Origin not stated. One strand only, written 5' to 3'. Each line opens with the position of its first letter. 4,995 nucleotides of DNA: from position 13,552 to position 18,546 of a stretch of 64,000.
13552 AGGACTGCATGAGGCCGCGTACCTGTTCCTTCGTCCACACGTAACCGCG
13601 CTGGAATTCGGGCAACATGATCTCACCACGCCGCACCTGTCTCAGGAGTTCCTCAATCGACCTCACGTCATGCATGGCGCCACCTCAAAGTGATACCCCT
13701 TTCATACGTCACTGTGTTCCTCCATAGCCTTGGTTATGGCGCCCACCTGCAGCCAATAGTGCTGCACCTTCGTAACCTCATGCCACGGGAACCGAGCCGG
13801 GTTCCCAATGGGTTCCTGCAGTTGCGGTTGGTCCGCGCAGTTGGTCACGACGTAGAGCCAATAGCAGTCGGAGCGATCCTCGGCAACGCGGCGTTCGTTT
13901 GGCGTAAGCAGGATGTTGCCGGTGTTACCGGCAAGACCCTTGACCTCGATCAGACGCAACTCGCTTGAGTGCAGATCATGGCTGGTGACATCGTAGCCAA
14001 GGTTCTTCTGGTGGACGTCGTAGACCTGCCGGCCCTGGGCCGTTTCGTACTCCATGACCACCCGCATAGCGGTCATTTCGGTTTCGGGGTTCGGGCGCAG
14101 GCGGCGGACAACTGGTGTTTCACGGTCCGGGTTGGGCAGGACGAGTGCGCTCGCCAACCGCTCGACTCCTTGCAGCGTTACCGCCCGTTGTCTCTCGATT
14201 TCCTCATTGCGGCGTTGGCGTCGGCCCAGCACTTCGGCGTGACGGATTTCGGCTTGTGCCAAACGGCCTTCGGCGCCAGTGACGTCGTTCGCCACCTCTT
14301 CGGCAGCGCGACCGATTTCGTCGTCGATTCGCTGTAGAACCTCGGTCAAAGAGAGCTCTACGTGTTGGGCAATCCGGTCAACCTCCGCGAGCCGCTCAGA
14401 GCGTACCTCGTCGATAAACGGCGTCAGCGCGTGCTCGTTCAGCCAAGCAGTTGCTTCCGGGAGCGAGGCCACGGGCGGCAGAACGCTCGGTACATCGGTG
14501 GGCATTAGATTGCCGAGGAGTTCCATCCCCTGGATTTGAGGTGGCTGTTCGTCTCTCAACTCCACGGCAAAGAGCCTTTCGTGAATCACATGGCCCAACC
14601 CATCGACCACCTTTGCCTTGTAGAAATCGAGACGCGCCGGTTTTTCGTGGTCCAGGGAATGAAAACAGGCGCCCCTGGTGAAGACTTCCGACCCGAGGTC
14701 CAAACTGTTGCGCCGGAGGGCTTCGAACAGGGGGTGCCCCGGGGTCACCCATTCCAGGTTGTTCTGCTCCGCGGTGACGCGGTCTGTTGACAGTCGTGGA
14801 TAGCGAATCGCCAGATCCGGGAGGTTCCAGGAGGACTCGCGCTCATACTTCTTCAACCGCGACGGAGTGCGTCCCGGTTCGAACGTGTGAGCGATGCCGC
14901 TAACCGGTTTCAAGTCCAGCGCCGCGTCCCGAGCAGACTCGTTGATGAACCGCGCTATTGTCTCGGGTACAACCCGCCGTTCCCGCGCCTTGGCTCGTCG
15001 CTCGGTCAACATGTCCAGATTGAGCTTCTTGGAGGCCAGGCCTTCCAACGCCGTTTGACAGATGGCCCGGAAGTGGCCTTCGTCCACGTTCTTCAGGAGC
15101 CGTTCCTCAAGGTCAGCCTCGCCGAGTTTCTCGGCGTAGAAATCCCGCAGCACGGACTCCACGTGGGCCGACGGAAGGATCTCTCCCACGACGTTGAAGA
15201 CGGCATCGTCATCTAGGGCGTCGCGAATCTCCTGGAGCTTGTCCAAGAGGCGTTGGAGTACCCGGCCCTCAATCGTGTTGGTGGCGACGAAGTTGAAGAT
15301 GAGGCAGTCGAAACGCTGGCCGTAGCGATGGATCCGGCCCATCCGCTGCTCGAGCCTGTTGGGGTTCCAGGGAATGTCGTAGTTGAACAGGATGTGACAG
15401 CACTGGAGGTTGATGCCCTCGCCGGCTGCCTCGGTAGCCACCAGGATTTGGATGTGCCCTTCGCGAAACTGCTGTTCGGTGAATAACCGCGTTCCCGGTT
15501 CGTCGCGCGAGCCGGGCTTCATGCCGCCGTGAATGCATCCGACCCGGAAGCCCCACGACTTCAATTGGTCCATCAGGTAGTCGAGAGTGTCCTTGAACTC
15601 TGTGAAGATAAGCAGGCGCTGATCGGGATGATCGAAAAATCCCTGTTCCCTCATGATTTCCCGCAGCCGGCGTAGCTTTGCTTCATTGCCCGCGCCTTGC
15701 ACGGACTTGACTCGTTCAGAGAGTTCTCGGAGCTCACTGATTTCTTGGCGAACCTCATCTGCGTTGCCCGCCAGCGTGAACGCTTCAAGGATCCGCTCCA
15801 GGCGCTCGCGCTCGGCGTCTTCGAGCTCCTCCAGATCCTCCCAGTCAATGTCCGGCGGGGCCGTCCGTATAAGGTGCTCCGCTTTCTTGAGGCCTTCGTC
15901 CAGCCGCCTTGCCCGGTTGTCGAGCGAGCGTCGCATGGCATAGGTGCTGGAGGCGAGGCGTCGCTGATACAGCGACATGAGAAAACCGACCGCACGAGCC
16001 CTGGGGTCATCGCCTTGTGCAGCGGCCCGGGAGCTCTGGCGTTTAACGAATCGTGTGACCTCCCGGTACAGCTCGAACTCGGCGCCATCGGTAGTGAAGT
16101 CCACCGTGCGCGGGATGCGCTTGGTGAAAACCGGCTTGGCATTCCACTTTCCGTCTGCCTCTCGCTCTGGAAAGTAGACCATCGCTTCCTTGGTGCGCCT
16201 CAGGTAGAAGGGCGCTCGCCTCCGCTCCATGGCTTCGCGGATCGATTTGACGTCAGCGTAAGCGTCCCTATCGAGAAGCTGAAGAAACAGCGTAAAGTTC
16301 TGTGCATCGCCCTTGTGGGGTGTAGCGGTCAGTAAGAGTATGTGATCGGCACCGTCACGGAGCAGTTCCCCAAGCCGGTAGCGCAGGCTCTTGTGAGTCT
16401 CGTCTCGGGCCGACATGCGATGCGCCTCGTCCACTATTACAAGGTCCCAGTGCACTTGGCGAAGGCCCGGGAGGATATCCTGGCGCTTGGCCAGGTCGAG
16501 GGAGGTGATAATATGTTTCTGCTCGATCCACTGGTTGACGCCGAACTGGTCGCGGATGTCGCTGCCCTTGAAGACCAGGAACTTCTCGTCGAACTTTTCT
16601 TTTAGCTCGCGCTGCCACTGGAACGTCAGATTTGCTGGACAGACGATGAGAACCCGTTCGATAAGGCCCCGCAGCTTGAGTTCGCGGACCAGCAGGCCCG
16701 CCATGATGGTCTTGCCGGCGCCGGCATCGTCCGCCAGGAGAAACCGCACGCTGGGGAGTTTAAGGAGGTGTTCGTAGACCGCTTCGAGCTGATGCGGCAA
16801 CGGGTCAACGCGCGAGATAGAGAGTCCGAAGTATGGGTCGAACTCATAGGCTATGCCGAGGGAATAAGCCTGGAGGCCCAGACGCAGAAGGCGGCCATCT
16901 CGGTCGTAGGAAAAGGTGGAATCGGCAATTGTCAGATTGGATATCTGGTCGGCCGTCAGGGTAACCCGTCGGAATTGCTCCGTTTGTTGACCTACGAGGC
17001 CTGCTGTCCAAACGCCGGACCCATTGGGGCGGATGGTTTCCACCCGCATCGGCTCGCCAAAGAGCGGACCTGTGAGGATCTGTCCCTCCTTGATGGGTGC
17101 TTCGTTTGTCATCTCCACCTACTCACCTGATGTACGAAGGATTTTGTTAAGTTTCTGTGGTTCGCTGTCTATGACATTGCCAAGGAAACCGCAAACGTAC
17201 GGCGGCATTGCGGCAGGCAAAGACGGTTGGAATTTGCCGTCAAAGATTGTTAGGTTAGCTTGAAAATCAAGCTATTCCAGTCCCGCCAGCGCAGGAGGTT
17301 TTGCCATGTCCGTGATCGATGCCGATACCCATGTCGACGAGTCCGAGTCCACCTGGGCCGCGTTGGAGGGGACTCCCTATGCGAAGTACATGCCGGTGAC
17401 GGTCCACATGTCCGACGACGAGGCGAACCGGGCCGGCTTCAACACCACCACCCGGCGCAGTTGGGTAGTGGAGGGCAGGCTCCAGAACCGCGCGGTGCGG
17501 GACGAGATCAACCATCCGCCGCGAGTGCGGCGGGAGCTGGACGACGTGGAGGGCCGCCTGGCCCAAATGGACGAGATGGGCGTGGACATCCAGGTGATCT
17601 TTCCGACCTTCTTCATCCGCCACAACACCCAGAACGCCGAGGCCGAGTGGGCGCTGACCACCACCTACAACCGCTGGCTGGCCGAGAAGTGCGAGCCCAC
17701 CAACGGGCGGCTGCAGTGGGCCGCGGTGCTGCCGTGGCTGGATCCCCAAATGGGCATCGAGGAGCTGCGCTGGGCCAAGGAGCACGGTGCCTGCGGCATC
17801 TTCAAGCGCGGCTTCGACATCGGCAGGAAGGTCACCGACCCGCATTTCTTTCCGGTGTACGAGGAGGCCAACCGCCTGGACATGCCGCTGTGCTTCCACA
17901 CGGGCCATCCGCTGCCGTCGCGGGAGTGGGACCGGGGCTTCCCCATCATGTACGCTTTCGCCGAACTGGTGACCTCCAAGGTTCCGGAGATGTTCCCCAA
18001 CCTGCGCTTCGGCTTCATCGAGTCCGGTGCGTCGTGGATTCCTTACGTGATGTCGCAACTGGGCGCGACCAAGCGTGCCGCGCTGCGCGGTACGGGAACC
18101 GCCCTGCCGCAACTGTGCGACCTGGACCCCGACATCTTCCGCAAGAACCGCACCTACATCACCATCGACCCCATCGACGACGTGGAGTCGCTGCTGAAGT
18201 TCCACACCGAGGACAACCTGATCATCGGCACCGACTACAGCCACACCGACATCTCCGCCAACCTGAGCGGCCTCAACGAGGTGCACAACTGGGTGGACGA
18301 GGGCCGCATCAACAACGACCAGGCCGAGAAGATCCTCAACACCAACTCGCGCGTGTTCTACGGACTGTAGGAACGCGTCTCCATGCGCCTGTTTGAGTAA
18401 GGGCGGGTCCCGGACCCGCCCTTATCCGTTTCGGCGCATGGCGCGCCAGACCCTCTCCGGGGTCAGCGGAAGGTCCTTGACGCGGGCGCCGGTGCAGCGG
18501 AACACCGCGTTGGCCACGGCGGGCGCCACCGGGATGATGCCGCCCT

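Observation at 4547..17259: Compact minus-strand defence island: helicase/methylase/ATPase triad interrupted by a type IV nuclease fusion and a TA pair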

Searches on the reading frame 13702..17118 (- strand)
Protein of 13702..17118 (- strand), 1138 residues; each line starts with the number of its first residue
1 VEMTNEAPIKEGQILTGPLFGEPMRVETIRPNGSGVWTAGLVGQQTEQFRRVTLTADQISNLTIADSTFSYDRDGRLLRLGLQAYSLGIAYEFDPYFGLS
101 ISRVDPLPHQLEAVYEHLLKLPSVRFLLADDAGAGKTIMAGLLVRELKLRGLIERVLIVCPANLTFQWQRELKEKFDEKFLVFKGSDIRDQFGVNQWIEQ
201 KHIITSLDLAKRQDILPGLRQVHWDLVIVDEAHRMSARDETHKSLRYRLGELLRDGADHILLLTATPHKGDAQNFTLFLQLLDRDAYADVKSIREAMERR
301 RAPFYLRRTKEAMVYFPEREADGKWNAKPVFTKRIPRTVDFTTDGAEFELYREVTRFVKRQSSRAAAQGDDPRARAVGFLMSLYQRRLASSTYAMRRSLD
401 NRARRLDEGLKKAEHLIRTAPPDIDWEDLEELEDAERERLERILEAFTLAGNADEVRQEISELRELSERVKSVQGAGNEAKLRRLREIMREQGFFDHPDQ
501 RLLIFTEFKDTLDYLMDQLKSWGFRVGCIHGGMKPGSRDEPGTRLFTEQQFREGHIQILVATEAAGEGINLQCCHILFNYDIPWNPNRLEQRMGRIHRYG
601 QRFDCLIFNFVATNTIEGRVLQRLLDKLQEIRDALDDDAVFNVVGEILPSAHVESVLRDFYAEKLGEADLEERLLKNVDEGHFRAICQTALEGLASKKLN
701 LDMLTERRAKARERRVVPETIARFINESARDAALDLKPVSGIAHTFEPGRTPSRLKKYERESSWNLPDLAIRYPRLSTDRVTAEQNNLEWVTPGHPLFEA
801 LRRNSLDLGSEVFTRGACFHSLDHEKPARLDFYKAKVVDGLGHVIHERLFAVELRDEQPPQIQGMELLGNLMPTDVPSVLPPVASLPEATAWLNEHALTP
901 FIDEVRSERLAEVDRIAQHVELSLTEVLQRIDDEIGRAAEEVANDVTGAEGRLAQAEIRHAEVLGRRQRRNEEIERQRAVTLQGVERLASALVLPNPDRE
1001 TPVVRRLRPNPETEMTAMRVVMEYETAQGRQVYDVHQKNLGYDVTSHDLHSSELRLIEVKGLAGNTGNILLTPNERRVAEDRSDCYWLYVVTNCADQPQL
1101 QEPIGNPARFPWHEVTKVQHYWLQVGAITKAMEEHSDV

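Call 3: search_protein_families(library=pfam, proteins=[window:13702-17118:-], max_evalue=0.01)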
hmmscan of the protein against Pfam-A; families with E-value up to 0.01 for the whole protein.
window:13702-17118:- (1138 aa): 7 families
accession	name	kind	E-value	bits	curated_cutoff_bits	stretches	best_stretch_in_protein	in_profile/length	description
PF00271.37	Helicase_C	-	3.7e-25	88.8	23.5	1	481-600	2-110/110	Helicase conserved C-terminal domain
PF13020.12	NOV_C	-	7.1e-22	77.7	22.1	1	1014-1101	2-89/91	Protein NO VEIN, C-terminal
PF00176.29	SNF2-rel_dom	-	2e-16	60.4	24.9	1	126-298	20-194/290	SNF2-related domain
PF04851.21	ResIII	-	4.2e-13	50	22.5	1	105-268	3-163/164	Type III restriction enzyme, res subunit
PF00270.35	DEAD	-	1.9e-08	34.7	26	1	125-270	16-162/167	DEAD/DEAH box helicase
PF09848.15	SLFN-g3_helicase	-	0.00042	20.1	24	1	131-244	9-100/354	Schlafen group 3, DNA/RNA helicase domain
PF18766.7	SWI2_SNF2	-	0.0026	17.9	26.7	1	132-282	27-171/221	SWI2/SNF2 ATPase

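Call 4: search_protein_families(library=padloc, proteins=[window:13702-17118:-], max_evalue=0.01)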
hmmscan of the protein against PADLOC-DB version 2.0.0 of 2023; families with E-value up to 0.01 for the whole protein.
window:13702-17118:- (1138 aa): 63 families (the best 25 are shown)
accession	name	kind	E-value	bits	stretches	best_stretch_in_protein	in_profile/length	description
PDLC00659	HmaA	-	1.4e-171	570.9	1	53-1096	50-1135/1176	SNF2 helicase / DEAD-box helicase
PDLC02620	DrmD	-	2.5e-124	414.4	1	11-727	4-707/1060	DrmD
PDLC02500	BrxHI|BrxHII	-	2.5e-110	368.5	1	102-673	87-643/933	BrxHI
PDLC02621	DrmD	-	9e-94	313.5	1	108-636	124-668/1040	DrmD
PDLC02504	BrxHI|BrxHII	-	1.6e-88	295.8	1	77-660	81-639/971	BrxHII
PDLC02572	DrmA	-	6.6e-67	224.3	1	119-617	131-640/1043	DrmA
PDLC02619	DrmD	-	1.5e-62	209.9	2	93-525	20-439/872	DrmD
PDLC02623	DrmD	-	7.8e-61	204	3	343-646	410-669/1040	DrmD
PDLC02632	DrmD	-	3.2e-60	202.4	1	120-611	137-637/662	DrmD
PDLC02634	DrmD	-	4.6e-59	198.1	1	95-636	81-620/900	DrmD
PDLC02633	DrmD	-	5.5e-55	184.7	1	109-612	129-642/839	DrmD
PDLC02624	DrmD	-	6.1e-45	151.9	1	144-611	2-478/652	DrmD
PDLC02840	DpdE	-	1.1e-42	144.4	2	102-301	156-338/1091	DpdE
PDLC02843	DpdE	-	1.5e-40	137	2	102-301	155-333/1091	DpdE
PDLC02853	DpdE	-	7.3e-38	128.1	1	84-635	76-636/985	DpdE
PDLC02842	DpdE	-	4.6e-20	68.9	2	126-274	723-870/1176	DpdE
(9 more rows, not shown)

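Call 48: search_protein_families(library=ncbifam, proteins=[window:13702-17118:-], max_evalue=0.001)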
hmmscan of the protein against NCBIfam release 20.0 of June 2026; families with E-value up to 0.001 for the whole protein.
window:13702-17118:- (1138 aa): 27 families (the best 25 are shown)
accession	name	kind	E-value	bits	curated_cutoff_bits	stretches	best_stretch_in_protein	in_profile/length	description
NF038317.1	DISARM_DrmD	equivalog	1.4e-103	348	610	1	108-958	110-964/1021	DISARM system SNF2-like helicase DrmD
NF038318.1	DISARM_DrmD_b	equivalog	6e-63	213.2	950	2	92-525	16-436/868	DISARM system SNF2-like helicase DrmD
NF041062.1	DpdE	equivalog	5.3e-51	173.6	500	2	99-300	147-332/1048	protein DpdE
NF042964.1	phospholipD_antiphage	equivalog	1.5e-50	172.4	1100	2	372-634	590-825/895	phospholipase D-like domain-containing anti-phage protein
NF003426.0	PRK04914.1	equivalog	3.2e-50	171.3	576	2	93-295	141-344/959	RNA polymerase-associated protein RapA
NF053675.1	pilus_reg_Snf2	equivalog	2.9e-21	75.3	1100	2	476-636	857-1009/1029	pilus expression-regulating Snf2 family helicase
NF058637.1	helic_SCO1167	equivalog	1.7e-20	72.7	1200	2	499-635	779-909/932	SCO1167/SCO6262 family helicase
NF010337.0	PRK13766.1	equivalog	2e-15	56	610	1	457-599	324-468/781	Hef nuclease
NF053631.1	RNA_helic_CshA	equivalog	1.5e-14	53.7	646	1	501-614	239-344/434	degradosome RNA helicase CshA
NF002340.1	PRK01297.1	equivalog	5.1e-12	45.3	564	1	467-602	221-346/372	ATP-dependent RNA helicase RhlB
NF041790.1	anti-phage_ZorD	equivalog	8.9e-12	43.8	1500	1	498-607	921-1032/1035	type I Zorya anti-phage system protein ZorD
NF003419.0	PRK04837.1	equivalog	6.5e-11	41.6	588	1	466-602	227-353/424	ATP-dependent RNA helicase RhlB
NF007882.0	PRK10590.1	equivalog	2.9e-10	39.7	743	1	498-602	244-342/456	ATP-dependent RNA helicase RhlE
NF053711.1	RNA_heli_RhlE1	exception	3e-10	39.5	750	1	500-605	245-344/434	RNA helicase RhlE1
NF008744.0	PRK11776.1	equivalog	3.1e-10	39.2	524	1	497-602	240-339/460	ATP-dependent RNA helicase DbpA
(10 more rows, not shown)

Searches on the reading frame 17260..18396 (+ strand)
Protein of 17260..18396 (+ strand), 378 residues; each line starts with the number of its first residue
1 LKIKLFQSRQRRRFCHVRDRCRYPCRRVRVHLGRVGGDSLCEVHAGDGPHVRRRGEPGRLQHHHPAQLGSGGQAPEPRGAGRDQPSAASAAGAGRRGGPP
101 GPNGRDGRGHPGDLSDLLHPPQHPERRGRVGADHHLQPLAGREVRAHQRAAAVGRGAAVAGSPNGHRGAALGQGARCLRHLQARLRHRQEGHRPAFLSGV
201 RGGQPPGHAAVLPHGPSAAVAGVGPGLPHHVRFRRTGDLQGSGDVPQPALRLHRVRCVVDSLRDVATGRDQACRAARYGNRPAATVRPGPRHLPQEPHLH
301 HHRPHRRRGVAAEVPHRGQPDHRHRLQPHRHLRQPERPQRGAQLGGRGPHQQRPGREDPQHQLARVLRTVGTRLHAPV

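Call 5: search_protein_families(library=pfam, proteins=[window:17260-18396:+], max_evalue=0.01)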
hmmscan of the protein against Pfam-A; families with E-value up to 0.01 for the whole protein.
window:17260-18396:+ (378 aa): 0 families

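Call 42: list_cluster_members(proteins=[P0001, window:17306-18370:+, window:4918-7695:-])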
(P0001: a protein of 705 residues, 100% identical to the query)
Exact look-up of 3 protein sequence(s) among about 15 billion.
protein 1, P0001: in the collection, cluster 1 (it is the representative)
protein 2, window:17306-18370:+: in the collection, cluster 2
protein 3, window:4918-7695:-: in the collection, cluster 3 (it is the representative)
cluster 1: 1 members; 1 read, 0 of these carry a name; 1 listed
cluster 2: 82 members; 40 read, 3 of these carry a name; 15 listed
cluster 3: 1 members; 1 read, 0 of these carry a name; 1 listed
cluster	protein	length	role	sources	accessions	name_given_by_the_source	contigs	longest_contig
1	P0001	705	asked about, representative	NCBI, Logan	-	-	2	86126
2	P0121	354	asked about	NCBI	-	-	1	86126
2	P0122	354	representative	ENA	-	-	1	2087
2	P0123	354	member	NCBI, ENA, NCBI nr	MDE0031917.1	MAG: amidohydrolase family protein [Deltaproteobacteria bacterium] | amidohydrolase family protein [Deltaproteobacteria bacterium]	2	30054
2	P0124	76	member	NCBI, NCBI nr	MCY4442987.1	MAG: hypothetical protein OXE53_22605, partial [Deltaproteobacteria bacterium] | hypothetical protein [Deltaproteobacteria bacterium]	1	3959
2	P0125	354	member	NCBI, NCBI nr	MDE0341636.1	MAG: amidohydrolase family protein [Deltaproteobacteria bacterium] | amidohydrolase family protein [Deltaproteobacteria bacterium]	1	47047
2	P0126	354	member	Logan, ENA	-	-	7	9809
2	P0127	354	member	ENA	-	-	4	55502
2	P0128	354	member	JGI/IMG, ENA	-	-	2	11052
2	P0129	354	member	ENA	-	-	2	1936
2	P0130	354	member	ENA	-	-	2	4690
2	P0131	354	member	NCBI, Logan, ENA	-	-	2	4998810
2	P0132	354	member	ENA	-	-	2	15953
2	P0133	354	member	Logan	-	-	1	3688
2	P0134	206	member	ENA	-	-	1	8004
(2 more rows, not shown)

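Call 48: search_protein_families(library=ncbifam, proteins=[window:17306-18370:+], max_evalue=0.001)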
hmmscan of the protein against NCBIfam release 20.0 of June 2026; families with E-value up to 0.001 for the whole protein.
window:17306-18370:+ (354 aa): 0 families
